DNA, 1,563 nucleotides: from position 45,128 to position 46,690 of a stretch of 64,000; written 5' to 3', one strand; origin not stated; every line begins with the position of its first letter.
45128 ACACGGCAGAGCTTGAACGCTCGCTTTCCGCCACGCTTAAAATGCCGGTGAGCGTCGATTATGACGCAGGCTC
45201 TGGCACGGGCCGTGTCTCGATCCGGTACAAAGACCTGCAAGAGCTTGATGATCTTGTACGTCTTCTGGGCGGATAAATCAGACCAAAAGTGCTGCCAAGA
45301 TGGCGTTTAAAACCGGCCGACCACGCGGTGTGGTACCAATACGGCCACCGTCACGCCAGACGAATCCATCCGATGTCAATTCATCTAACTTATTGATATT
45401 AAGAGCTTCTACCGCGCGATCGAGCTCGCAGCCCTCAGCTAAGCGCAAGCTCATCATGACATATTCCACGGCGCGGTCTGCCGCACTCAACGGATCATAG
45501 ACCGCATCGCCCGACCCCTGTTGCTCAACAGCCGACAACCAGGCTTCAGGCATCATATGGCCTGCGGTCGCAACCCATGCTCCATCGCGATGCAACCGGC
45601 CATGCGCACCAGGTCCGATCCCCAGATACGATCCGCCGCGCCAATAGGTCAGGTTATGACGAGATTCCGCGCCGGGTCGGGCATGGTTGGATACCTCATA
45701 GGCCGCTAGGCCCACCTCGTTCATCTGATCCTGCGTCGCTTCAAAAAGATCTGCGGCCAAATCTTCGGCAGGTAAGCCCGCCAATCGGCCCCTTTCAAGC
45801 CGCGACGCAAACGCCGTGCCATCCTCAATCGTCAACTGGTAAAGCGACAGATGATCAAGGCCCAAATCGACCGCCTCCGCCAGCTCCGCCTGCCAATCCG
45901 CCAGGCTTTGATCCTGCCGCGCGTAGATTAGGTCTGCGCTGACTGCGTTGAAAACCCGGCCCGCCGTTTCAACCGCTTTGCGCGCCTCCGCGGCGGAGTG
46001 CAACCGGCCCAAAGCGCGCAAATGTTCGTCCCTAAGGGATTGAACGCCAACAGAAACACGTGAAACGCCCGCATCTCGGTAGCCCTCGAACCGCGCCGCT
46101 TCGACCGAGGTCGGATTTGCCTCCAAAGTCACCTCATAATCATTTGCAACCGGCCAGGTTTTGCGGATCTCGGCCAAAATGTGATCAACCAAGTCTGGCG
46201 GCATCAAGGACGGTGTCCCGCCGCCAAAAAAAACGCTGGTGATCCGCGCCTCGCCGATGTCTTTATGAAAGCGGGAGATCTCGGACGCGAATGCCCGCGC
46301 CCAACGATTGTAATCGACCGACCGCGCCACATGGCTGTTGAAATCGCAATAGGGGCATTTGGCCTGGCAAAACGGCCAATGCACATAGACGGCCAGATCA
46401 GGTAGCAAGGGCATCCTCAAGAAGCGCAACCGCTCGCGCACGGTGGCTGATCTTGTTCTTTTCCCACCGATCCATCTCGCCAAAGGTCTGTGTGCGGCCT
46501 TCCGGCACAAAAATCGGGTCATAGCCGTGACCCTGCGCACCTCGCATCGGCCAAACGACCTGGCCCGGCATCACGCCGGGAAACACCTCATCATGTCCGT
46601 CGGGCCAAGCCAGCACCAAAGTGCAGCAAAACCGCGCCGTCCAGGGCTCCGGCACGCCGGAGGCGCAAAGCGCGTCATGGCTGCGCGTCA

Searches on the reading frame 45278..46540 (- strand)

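Call 68: search_protein_families(library=ncbifam, proteins=[window:45278-46540:-], max_evalue=1e-10)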
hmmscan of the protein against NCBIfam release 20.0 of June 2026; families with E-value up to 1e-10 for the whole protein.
window:45278-46540:- (420 aa): 17 families
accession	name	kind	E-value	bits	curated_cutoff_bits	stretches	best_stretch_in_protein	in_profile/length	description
NF005133.0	PRK06582.1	equivalog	8.6e-111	370.7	597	1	48-383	11-346/390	coproporphyrinogen III oxidase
TIGR00539.1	hemN_rel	equivalog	4.7e-81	272.7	205.4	1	50-377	2-321/361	radical SAM family heme chaperone HemW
TIGR04107.1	rSAM_HutW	equivalog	3e-49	168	400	1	48-321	39-316/419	heme anaerobic degradation radical SAM methyltransferase ChuW/HutW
NF006067.1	PRK08208.1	equivalog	3.3e-40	138.3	380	1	48-407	35-403/427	STM4012 family radical SAM protein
NF004567.0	PRK05904.1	equivalog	5.6e-36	124.5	355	1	51-314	9-265/353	coproporphyrinogen III oxidase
TIGR03994.1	rSAM_HemZ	equivalog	4.7e-32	111.6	321.4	1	48-281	84-318/401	coproporphyrinogen dehydrogenase HemZ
TIGR00538.1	hemN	equivalog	1.3e-28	100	324.95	1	49-238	50-242/454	oxygen-independent coproporphyrinogen III oxidase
NF006385.0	PRK08629.1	equivalog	1.6e-23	83.2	355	1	51-242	55-242/439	coproporphyrinogen III oxidase family protein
NF006064.0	PRK08207.2-2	equivalog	2e-23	83.1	504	1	48-246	144-348/465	coproporphyrinogen III oxidase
NF006061.0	PRK08207.1-4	equivalog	1e-21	77.3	702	1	48-239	173-371/501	coproporphyrinogen III oxidase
NF006060.0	PRK08207.1-3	equivalog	1.5e-21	76.8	653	1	49-281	150-389/477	coproporphyrinogen III oxidase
NF006059.0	PRK08207.1-1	equivalog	1.2e-18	67.2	1012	1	48-269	171-397/496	coproporphyrinogen III oxidase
NF006066.0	PRK08207.2-5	equivalog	1.3e-15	57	1117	1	48-243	190-391/518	coproporphyrinogen III oxidase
NF006063.0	PRK08207.2-1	equivalog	3.3e-15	55.7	1074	1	43-250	186-400/518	coproporphyrinogen III oxidase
TIGR04419.1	no_iron_rSAM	equivalog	1.1e-13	51.5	300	1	72-311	15-252/378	HemN-related non-iron pseudo-SAM protein PsgB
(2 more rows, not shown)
